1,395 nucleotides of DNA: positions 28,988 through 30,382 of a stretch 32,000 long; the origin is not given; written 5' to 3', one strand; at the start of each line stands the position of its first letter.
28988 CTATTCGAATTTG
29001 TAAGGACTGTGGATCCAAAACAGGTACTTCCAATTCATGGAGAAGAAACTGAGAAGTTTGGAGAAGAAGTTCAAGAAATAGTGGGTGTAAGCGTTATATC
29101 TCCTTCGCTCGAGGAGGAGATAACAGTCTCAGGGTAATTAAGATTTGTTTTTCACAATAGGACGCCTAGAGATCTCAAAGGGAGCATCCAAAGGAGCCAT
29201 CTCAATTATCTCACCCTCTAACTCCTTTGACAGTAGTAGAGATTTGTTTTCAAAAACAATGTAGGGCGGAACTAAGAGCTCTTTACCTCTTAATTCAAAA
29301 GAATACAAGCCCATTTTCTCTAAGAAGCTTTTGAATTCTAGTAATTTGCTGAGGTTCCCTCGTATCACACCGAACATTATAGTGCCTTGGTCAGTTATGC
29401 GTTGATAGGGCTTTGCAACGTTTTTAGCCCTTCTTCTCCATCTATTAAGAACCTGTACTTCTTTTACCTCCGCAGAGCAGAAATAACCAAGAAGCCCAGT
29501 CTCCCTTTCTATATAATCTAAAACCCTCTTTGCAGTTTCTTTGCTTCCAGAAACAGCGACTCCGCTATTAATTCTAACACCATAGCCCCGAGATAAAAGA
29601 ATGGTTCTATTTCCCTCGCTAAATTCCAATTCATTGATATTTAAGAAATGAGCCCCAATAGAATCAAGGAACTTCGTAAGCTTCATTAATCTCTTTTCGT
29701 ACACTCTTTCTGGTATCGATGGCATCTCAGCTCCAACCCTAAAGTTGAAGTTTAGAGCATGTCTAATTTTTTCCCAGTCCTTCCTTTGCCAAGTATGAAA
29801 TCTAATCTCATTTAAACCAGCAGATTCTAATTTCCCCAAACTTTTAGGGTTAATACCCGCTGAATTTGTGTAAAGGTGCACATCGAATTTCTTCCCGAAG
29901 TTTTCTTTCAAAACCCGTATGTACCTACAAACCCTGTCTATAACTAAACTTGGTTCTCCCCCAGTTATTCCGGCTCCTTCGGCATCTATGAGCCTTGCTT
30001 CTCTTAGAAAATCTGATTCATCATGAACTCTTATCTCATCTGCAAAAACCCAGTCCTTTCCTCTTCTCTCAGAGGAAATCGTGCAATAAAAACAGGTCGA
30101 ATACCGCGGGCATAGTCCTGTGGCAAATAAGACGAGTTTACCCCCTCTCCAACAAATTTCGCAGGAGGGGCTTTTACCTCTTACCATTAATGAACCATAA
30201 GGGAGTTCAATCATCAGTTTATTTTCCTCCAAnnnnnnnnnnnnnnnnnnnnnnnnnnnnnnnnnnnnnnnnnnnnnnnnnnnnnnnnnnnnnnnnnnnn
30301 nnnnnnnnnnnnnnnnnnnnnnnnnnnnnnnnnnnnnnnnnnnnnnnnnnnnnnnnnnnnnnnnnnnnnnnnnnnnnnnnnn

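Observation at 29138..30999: Operon of Ard1-type acetyltransferase, cysteine-less TusA-fold protein and CX5CX2C radical-SAM enzyme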

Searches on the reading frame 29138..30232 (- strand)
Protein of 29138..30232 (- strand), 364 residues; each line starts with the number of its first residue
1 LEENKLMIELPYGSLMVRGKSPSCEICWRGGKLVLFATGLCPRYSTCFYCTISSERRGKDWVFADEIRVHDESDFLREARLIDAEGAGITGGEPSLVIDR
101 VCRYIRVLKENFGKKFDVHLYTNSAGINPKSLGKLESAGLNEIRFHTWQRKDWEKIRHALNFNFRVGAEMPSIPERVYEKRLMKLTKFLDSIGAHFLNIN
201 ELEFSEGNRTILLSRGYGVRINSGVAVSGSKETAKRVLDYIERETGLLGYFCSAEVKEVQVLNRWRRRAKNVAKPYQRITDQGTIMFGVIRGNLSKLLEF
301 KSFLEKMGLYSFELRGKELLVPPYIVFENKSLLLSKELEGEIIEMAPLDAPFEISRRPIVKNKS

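Call 3: search_protein_families(library=pfam, proteins=[window:29138-30232:-], max_evalue=1)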
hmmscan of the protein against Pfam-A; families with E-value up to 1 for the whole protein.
window:29138-30232:- (364 aa): 2 families
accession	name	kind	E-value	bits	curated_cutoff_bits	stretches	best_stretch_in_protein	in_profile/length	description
PF04055.27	Radical_SAM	-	2e-06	28.5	29.5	1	39-143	5-105/166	Radical SAM superfamily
PF13353.11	Fer4_12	-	0.24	12.1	22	1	30-122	5-90/137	4Fe-4S single cluster domain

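Call 4: search_protein_families(library=ncbifam, proteins=[window:29138-30232:-], max_evalue=1)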
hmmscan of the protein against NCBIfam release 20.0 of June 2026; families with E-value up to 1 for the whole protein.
window:29138-30232:- (364 aa): 4 families
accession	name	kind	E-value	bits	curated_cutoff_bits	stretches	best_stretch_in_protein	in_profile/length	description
TIGR03977.1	rSAM_pair_HxsC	equivalog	8.2e-06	24.9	267.9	1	34-127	28-111/292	His-Xaa-Ser system radical SAM maturase HxsC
TIGR02668.1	moaA_archaeal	equivalog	8.8e-05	21.6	325.25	1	46-158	23-129/303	GTP 3',8-cyclase MoaA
TIGR02666.1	moaA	equivalog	0.00074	18.6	284.05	1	47-144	24-119/336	GTP 3',8-cyclase MoaA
NF045702.1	rSAM_GDGT_ether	equivalog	0.046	12.3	450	1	46-145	99-196/486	tetraether lipid synthase Tes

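Call 6: find_homologous_proteins(query=window:29138-30232:-)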
Query window:29138-30232:- (364 aa): 307 proteins with E <= 0.001 among 3933 candidates; the best 120 are listed.
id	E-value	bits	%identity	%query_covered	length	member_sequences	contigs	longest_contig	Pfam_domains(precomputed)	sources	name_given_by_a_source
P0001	9.7e-240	813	100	98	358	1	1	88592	PF04055.28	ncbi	-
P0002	3.8e-189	646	76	100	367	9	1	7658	PF04055.28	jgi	-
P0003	3.7e-182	623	75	98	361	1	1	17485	PF04055.28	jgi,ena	-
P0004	3.7e-175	600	72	98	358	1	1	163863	PF04055.28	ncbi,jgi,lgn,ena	-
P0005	7.9e-166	570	70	98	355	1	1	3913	PF04055.28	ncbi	-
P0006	7.1e-164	563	69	98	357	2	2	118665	PF26257.1,PF04055.28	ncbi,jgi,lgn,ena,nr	ncbi:MAG TPA: radical SAM protein [Candidatus Korarchaeota archaeon]|nr:radical SAM protein [Candida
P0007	1.3e-162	559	72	93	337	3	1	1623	PF04055.28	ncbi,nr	ncbi:MAG TPA: radical SAM protein, partial [Candidatus Korarchaeota archaeon]|nr:radical SAM protein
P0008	9.0e-156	536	67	97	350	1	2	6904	PF04055.28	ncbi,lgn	-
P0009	4.4e-108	380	50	96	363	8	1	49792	PF26257.1,PF04055.28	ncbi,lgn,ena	-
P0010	3.4e-107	377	52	94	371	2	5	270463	PF04055.28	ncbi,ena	-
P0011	4.8e-105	370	51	97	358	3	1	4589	PF04055.28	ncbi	-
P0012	6.9e-105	369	53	96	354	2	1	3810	PF04055.28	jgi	-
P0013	4.0e-104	367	49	97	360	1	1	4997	PF04055.28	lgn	-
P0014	1.8e-103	364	49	97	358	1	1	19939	PF04055.28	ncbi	-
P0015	4.0e-102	360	49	95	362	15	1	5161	PF04055.28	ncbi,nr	ncbi:MAG: radical SAM protein [Candidatus Korarchaeota archaeon]|nr:radical SAM protein [Candidatus 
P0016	7.7e-101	356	51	94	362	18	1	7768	PF04055.28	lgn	-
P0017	2.5e-100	354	50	94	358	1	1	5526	PF04055.28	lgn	-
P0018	4.4e-99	350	51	90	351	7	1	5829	PF26257.1,PF04055.28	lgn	-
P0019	5.5e-99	350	49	98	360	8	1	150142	PF04055.28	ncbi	-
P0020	3.7e-98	347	49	90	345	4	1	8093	PF26257.1,PF04055.28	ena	-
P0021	7.1e-98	346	50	94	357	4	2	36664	PF04055.28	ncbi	-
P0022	5.8e-97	343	50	94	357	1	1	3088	PF04055.28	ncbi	-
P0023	7.7e-96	339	49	94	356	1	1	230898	PF04055.28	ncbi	-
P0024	1.7e-94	335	49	94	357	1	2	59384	PF04055.28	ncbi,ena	-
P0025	3.9e-94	334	48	90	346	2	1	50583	PF26257.1,PF04055.28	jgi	-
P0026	1.6e-93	332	47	97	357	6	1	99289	PF04055.28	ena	-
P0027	2.4e-89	318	44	97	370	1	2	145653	PF04055.28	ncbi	-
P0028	1.2e-88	316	46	97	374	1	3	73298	PF04055.28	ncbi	-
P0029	2.4e-84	301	48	82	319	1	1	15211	PF26257.1,PF04055.28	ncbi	-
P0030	4.6e-75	271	42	97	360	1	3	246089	PF26257.1,PF04055.28,PF13353.12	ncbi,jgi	ncbi:MAG: radical SAM protein [Candidatus Odinarchaeia archaeon]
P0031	1.7e-74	269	42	95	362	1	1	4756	PF26257.1,PF04055.28,PF13353.12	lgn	-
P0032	2.1e-74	269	48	78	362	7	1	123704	PF26257.1,PF04055.28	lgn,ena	-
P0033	6.9e-72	261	39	97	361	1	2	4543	PF26257.1,PF04055.28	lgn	-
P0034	1.2e-71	260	46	79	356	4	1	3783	PF26257.1,PF04055.28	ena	-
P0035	2.2e-70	256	42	96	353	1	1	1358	PF26257.1,PF04055.28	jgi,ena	-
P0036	8.0e-70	254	45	82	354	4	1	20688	PF26257.1,PF04055.28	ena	-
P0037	1.7e-69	253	40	94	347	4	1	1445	PF26257.1,PF04055.28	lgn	-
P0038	1.8e-69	253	48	76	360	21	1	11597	PF26257.1,PF04055.28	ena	-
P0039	3.9e-69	251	41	97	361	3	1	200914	PF26257.1,PF04055.28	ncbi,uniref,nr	ncbi:radical SAM protein [Thermococcus sp. ES12]|uniref:radical SAM protein n=1 Tax=Thermococcus sp.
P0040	4.5e-69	251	46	80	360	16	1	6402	PF26257.1,PF04055.28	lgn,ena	-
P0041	9.2e-69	250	47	78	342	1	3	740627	PF26257.1,PF04055.28,PF13353.12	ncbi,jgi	-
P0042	9.2e-69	250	44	80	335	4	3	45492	PF04055.28,PF13353.12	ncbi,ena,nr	ncbi:MAG: radical SAM protein [Thermofilum sp. ex4484_15]|nr:MAG: radical SAM protein [Thermofilum s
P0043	1.6e-68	249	39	95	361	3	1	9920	PF26257.1,PF04055.28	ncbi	ncbi:MAG: radical SAM protein [Candidatus Hodarchaeota archaeon]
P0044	3.2e-68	248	45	77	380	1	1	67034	PF26257.1,PF04055.28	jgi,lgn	jgi:hypothetical protein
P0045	3.2e-68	248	45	79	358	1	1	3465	PF26257.1,PF04055.28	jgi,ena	-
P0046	4.7e-68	248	47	76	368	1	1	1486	PF26257.1,PF04055.28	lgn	-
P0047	5.8e-68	248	45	75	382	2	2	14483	PF26257.1,PF04055.28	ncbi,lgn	ncbi:MAG: radical SAM protein [Candidatus Hodarchaeota archaeon]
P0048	7.4e-68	247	47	76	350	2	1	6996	PF26257.1,PF04055.28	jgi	jgi:pyruvate formate-lyase activating enzyme-like uncharacterized protein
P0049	9.6e-68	247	46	81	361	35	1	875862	PF26257.1,PF04055.28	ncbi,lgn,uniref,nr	ncbi:radical SAM protein [Thermococcus stetteri]|uniref:radical SAM protein n=1 Tax=Thermococcus ste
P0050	1.8e-67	246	39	98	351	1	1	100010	PF26257.1,PF04055.28,PF13353.12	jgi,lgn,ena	-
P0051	1.9e-67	246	44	80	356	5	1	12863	PF26257.1,PF04055.28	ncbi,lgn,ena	-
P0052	2.0e-67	246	46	76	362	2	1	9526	PF26257.1,PF04055.28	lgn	-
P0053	3.2e-67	245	42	94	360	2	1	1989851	PF26257.1,PF04055.28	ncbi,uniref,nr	ncbi:radical SAM protein [Thermococcus sp. 2319x1]|uniref:radical SAM protein n=1 Tax=Thermococcus s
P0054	4.6e-67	245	42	94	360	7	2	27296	PF26257.1,PF04055.28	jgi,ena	-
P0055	7.9e-67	244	40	96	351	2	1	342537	PF26257.1,PF04055.28,PF13353.12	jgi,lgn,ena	-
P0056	1.2e-66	243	46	76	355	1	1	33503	PF26257.1,PF04055.28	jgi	jgi:hypothetical protein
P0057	1.3e-66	243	44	79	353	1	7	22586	PF26257.1,PF04055.28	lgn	-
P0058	1.4e-66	243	45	76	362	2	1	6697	PF26257.1,PF04055.28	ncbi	ncbi:MAG: hypothetical protein QW279_03985 [Candidatus Jordarchaeaceae archaeon]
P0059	2.1e-66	242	43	78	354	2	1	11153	PF26257.1,PF04055.28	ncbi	ncbi:MAG: radical SAM protein [Candidatus Hadarchaeales archaeon]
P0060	2.1e-66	242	44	76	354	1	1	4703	PF26257.1,PF04055.28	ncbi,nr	ncbi:MAG: radical SAM protein [Hadesarchaea archaeon]|nr:radical SAM protein [Hadesarchaea archaeon]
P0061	2.1e-66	242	46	76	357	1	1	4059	PF26257.1,PF04055.28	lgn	-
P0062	2.4e-66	242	46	79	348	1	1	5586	PF26257.1,PF04055.28,PF13353.12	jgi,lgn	jgi:hypothetical protein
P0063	2.5e-66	242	40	97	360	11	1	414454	PF26257.1,PF04055.28,PF13353.12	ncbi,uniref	ncbi:radical SAM protein [Pyrococcus kukulkanii]|uniref:radical SAM protein n=1 Tax=Pyrococcus kukul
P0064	2.8e-66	242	47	78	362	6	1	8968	PF26257.1,PF04055.28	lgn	-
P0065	3.7e-66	242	43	79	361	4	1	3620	PF26257.1,PF04055.28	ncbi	-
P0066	4.4e-66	241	45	78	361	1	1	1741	PF26257.1,PF04055.28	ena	-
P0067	6.7e-66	241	45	79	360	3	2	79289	PF26257.1,PF04055.28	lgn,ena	-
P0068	9.7e-66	240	44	78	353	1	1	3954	PF26257.1,PF04055.28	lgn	-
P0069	1.1e-65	240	46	76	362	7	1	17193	PF26257.1,PF04055.28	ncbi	-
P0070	1.1e-65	240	40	97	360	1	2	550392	PF26257.1,PF04055.28,PF13353.12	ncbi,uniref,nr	ncbi:radical SAM protein [Thermococcus sp. M39]|uniref:radical SAM protein n=1 Tax=unclassified Ther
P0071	1.2e-65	240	41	96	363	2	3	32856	PF26257.1,PF04055.28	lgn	-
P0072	1.3e-65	240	45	79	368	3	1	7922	PF26257.1,PF04055.28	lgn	-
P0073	1.4e-65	240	44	77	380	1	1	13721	PF26257.1,PF04055.28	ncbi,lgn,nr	ncbi:MAG: radical SAM protein [Candidatus Altiarchaeota archaeon]|nr:radical SAM protein [Candidatus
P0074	1.5e-65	240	45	76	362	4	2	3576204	PF26257.1,PF04055.28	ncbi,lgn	ncbi:MAG: radical SAM protein [Candidatus Freyarchaeum deiterrae]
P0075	1.8e-65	239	46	76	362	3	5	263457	PF26257.1,PF04055.28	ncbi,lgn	ncbi:MAG: radical SAM protein [Candidatus Freyarchaeota archaeon]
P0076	2.8e-65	239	44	79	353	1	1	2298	PF26257.1,PF04055.28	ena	-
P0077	2.8e-65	239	44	78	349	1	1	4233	PF04055.28,PF13353.12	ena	-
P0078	5.4e-65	238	39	92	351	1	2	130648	PF26257.1,PF04055.28,PF13353.12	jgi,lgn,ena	jgi:hypothetical protein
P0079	8.0e-65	237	41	97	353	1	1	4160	PF26257.1,PF04055.28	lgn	-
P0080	1.1e-64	237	45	76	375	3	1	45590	PF26257.1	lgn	-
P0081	1.4e-64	236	39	97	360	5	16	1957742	PF26257.1,PF04055.28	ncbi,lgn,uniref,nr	ncbi:radical SAM protein [Thermococcus paralvinellae]|uniref:Radical SAM core domain-containing prot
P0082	1.6e-64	236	40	93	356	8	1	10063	PF26257.1,PF04055.28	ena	-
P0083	1.8e-64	236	42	79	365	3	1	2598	PF26257.1,PF04055.28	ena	-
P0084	2.0e-64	236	44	80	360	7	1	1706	PF26257.1,PF04055.28,PF13353.12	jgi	-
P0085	2.0e-64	236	43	77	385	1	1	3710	PF26257.1,PF04055.28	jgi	jgi:pyruvate formate-lyase activating enzyme-like uncharacterized protein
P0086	2.8e-64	235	45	77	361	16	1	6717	PF26257.1,PF04055.28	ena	-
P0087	3.1e-64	235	39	97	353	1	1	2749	PF26257.1,PF04055.28,PF13353.12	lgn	-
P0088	3.2e-64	235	40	97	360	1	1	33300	PF26257.1,PF04055.28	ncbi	ncbi:radical SAM protein [Thermococcus sp.]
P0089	3.3e-64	235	43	79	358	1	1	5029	PF26257.1,PF04055.28,PF13353.12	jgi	jgi:hypothetical protein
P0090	4.3e-64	235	38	92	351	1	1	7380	PF26257.1,PF04055.28,PF13353.12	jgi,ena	-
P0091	4.6e-64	235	45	77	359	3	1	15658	PF26257.1,PF04055.28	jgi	-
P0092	6.0e-64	234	44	74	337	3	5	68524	PF26257.1,PF04055.28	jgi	jgi:hypothetical protein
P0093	9.5e-64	234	43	81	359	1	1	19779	PF26257.1,PF04055.28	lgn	-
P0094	1.1e-63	234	42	83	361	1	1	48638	PF26257.1,PF04055.28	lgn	-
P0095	1.2e-63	233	46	78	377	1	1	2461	PF04055.28,PF13353.12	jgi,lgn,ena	jgi:hypothetical protein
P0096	1.7e-63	233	38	95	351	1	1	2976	PF26257.1,PF04055.28,PF13353.12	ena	-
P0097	2.4e-63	232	40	95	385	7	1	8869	PF26257.1,PF04055.28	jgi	-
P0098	2.5e-63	232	40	97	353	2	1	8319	PF26257.1,PF04055.28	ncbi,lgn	-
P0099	4.0e-63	232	43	77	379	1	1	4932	PF26257.1,PF04055.28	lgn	-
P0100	4.5e-63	232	43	76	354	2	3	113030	PF26257.1,PF04055.28,PF13353.12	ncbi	ncbi:MAG: radical SAM protein [Candidatus Hadarchaeales archaeon]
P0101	4.7e-63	231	40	96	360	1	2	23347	PF26257.1,PF04055.28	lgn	-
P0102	5.6e-63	231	39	98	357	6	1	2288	PF26257.1,PF04055.28,PF13353.12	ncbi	-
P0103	5.9e-63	231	45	80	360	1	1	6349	PF26257.1,PF04055.28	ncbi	-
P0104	6.1e-63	231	46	75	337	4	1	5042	PF26257.1,PF04055.28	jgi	jgi:pyruvate formate-lyase activating enzyme-like uncharacterized protein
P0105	7.5e-63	231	44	77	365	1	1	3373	PF26257.1,PF04055.28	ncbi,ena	-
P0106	1.0e-62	230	38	93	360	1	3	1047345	PF26257.1,PF04055.28,PF13353.12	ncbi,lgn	-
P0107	1.0e-62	230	45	77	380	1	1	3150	PF26257.1,PF04055.28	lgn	-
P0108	1.1e-62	230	43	80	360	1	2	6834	PF26257.1,PF04055.28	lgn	-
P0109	1.5e-62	230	39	97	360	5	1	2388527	PF26257.1,PF04055.28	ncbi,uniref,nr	ncbi:radical SAM protein [Thermococcus barophilus]|uniref:Radical SAM core domain-containing protein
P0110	1.6e-62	230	43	81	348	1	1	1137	PF04055.28,PF13353.12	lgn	-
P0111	1.9e-62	229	43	80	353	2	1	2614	PF26257.1,PF04055.28,PF13353.12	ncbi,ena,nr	ncbi:MAG: radical SAM protein [Nanoarchaeota archaeon]|nr:radical SAM protein [Nanoarchaeota archaeo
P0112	2.3e-62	229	39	96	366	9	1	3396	PF26257.1,PF04055.28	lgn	-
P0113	2.4e-62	229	46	72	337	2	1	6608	PF26257.1,PF04055.28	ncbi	-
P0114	2.8e-62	229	43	74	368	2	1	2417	PF26257.1,PF04055.28,PF13353.12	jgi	jgi:pyruvate formate-lyase activating enzyme-like uncharacterized protein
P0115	3.3e-62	229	39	95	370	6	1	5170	PF26257.1,PF04055.28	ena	-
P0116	3.5e-62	229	38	92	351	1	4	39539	PF26257.1,PF04055.28,PF13353.12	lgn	-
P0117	4.0e-62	228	43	76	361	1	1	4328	PF26257.1,PF04055.28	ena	-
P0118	5.0e-62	228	43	76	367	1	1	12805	PF26257.1,PF04055.28,PF13353.12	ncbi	ncbi:MAG: radical SAM protein [Candidatus Hadarchaeales archaeon]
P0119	1.4e-61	227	38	95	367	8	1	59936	PF26257.1,PF04055.28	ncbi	-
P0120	2.0e-61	226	39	97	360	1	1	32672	PF26257.1,PF04055.28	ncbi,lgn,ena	-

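Call 7: search_protein_families(library=pfam, proteins=[P0049, P0006, P0074], max_evalue=0.01)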
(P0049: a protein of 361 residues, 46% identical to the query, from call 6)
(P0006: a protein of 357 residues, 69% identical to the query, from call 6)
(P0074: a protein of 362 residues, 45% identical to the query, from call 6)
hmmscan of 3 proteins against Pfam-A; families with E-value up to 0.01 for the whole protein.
P0049 (361 aa): 2 families
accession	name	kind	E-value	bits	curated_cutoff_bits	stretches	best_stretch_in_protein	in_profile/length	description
PF04055.27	Radical_SAM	-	7.5e-15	55.9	29.5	1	32-177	3-155/166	Radical SAM superfamily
PF13353.11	Fer4_12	-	0.00011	22.9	22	1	25-115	5-91/137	4Fe-4S single cluster domain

P0006 (357 aa): 1 family
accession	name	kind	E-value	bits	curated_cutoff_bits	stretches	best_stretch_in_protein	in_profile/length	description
PF04055.27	Radical_SAM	-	6.3e-08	33.4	29.5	1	31-138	3-106/166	Radical SAM superfamily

P0074 (362 aa): 1 family
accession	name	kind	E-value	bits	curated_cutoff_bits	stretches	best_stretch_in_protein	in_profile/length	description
PF04055.27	Radical_SAM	-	7.9e-07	29.8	29.5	1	46-145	9-109/166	Radical SAM superfamily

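Call 10: search_solved_structures(query=window:29138-30232:-, max_evalue=1)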
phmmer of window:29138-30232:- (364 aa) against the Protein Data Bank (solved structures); distinct sequences matched with E-value up to 1: 1.
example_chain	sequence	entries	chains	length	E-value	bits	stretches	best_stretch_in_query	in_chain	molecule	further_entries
9v0s_E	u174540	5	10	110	0.87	11.7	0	33-65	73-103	CNR2047 Light Chain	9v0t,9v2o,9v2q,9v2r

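Call 11: find_encoding_contigs(protein=P0109, flank=6000, max_places=2)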
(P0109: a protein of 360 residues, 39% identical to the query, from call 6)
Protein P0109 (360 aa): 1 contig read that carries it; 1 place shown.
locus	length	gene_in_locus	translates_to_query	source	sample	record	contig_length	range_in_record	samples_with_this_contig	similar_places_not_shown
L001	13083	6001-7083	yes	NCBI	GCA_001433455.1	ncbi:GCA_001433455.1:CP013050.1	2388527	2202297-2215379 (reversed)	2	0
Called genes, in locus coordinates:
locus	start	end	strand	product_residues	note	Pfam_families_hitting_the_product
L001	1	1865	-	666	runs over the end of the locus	PF03065:Glyco_hydro_57, PF09210:BE_C, PF10391:DNA_pol_lambd_f (weak), PF14520:HHH_5, PF21794:RAD51D_N (weak)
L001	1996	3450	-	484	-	-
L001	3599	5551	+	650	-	PF05833:NFACT_N, PF06831:H2TH (faint), PF05670:NFACT-R_1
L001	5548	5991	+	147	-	-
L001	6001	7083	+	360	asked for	PF04055:Radical_SAM, PF26257:DUF8061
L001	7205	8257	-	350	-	PF01637:ATPase_2, PF13173:AAA_14 (weak), PF13401:AAA_22 (weak), PF21100:WHD_MCM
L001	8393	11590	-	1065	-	PF00133:tRNA-synt_1, PF01921:tRNA-synt_1f (faint), PF01406:tRNA-synt_1e (faint), PF09334:tRNA-synt_1g, PF08264:Anticodon_1, PF19302:DUF5915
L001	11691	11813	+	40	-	-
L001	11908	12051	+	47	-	-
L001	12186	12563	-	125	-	-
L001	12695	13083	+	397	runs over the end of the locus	PF04165:DUF401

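Call 13: find_encoding_contigs(protein=P0001, flank=8000, max_places=2)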
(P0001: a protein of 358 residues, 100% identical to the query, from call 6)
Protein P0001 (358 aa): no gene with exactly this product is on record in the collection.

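Call 14: find_encoding_contigs(protein=P0004, flank=6000, max_places=2)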
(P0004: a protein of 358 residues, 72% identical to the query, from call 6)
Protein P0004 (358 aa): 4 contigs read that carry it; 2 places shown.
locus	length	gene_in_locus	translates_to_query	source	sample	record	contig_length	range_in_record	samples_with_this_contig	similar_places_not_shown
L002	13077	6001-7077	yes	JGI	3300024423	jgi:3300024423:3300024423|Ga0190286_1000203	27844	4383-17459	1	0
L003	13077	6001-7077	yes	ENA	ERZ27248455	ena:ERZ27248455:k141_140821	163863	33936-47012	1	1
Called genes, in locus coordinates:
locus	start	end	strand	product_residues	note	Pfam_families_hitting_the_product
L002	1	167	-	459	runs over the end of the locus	PF00224:PK, PF02887:PK_C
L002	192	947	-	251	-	PF02633:Creatininase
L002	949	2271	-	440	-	-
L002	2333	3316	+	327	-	PF00586:AIRS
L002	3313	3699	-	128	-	PF04126:Cyclophil_like (faint)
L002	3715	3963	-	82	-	PF03297:Ribosomal_S25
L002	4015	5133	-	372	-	PF02163:Peptidase_M50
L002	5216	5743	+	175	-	PF13527:Acetyltransf_9 (weak), PF00583:Acetyltransf_1, PF13673:Acetyltransf_10, PF13508:Acetyltransf_7, PF08445:FR47 (weak)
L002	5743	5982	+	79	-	PF01206:TusA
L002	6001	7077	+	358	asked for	PF04055:Radical_SAM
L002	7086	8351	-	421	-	PF00753:Lactamase_B, PF13483:Lactamase_B_3 (weak), PF23023:Anti-Pycsar_Apyc1, PF12706:Lactamase_B_2, PF16661:Lactamase_B_6, PF10996:Beta-Casp, PF07521:RMMBL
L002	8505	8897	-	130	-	-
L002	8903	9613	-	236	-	PF04012:PspA_IM30, PF27865:CHP04376 (weak)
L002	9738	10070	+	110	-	PF01588:tRNA_bind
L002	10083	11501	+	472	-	PF01523:PmbA_TldD_1st, PF19290:PmbA_TldD_2nd, PF19289:PmbA_TldD_3rd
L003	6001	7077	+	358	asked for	PF04055:Radical_SAM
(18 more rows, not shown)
